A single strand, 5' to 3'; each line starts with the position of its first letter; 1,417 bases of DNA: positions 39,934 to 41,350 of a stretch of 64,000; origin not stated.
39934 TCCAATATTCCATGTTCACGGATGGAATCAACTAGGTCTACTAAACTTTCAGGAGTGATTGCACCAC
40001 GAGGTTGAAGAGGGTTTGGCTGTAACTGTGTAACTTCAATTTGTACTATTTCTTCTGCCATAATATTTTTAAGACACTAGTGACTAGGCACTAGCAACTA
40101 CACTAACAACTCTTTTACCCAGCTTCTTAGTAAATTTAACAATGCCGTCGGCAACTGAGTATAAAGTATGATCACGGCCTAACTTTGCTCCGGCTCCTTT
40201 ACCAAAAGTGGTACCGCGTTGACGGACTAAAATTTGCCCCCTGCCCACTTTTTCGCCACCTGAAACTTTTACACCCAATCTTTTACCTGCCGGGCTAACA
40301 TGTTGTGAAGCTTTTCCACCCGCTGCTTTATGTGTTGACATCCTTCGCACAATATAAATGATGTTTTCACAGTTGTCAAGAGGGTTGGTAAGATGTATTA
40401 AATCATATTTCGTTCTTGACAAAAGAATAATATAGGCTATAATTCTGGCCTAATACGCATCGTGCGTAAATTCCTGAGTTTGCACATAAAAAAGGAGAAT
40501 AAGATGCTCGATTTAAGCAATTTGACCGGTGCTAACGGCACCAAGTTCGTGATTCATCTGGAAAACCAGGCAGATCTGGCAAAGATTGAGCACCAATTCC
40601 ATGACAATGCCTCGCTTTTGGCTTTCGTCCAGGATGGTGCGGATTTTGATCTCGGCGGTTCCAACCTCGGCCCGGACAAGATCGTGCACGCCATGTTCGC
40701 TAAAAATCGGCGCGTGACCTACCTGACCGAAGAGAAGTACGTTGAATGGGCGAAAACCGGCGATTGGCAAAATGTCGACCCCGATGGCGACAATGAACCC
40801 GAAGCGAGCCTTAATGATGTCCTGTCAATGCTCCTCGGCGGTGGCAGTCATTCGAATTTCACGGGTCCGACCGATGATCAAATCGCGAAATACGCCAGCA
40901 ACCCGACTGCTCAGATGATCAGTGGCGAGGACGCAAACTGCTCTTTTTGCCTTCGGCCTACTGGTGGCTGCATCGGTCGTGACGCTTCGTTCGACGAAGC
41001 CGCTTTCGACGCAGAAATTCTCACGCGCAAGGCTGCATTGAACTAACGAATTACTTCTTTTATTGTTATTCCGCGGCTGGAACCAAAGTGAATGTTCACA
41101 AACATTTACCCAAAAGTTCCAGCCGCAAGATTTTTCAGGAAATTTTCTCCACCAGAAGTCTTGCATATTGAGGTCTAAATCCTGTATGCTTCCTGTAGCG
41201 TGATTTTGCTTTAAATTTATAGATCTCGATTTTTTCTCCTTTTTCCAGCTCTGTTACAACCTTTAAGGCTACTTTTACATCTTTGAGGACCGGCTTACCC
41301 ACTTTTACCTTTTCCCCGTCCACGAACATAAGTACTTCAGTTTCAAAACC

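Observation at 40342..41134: Higher-GC gene with its own consensus promoter inserted antisense inside the rplU-rpmA ribosomal protein pair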

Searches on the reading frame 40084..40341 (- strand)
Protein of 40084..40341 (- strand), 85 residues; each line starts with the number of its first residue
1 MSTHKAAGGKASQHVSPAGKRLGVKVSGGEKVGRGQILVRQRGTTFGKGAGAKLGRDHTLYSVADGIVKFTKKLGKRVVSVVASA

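Call 4: search_protein_families(library=pfam, proteins=[window:40084-40341:-], max_evalue=1)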
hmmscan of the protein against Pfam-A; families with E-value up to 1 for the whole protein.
window:40084-40341:- (85 aa): 1 family
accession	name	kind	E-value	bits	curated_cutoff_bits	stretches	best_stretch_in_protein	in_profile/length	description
PF01016.24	Ribosomal_L27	-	4e-23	81.7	20.5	1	4-81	2-79/79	Ribosomal L27 protein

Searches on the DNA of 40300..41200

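Call 47: search_rna_families(source=window, start=40300, end=41200, threshold=evalue, max_evalue=1)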
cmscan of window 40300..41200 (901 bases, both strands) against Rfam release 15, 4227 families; matches with E-value up to 1: 0.
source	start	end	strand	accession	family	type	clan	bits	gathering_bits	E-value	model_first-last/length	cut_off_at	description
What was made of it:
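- Tried and rejected: Rfam found no match in the insert even at E<=1 (call 47), so the GC-rich island is not a known structured RNA.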

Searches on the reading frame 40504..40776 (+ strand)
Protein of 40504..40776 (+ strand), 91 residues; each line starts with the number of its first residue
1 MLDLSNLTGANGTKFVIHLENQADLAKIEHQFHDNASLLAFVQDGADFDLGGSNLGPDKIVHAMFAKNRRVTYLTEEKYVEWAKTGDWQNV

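Call 83: search_solved_structures(query=A5, max_evalue=10)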
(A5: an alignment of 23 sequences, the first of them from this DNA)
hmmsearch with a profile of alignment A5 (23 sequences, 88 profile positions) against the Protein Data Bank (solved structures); distinct sequences matched with E-value up to 10: 9.
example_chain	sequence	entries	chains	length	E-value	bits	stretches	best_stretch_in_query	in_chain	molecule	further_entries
3zvr_A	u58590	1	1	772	0.93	13.2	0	25-68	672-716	DYNAMIN-1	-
3snh_A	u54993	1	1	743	0.99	13.1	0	25-68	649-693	Dynamin-1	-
6dlu_B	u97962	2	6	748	1.1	12.9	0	25-68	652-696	Dynamin-1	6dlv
8tym_c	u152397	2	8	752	1.1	12.9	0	25-68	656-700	Dynamin-1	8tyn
8sxz_b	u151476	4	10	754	1.1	12.9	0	25-68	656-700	Dynamin-1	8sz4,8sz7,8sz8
8d4y_A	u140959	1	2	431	1.5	12.5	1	32-85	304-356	Chromodomain-helicase-DNA-binding protein 4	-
4uud_A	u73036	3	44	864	1.6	12.4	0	25-68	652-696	DYNAMIN-1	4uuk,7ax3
4uud_B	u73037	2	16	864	1.6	12.4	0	25-68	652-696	DYNAMIN-1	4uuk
8t0k_b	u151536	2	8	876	1.7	12.3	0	25-68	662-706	Dynamin-1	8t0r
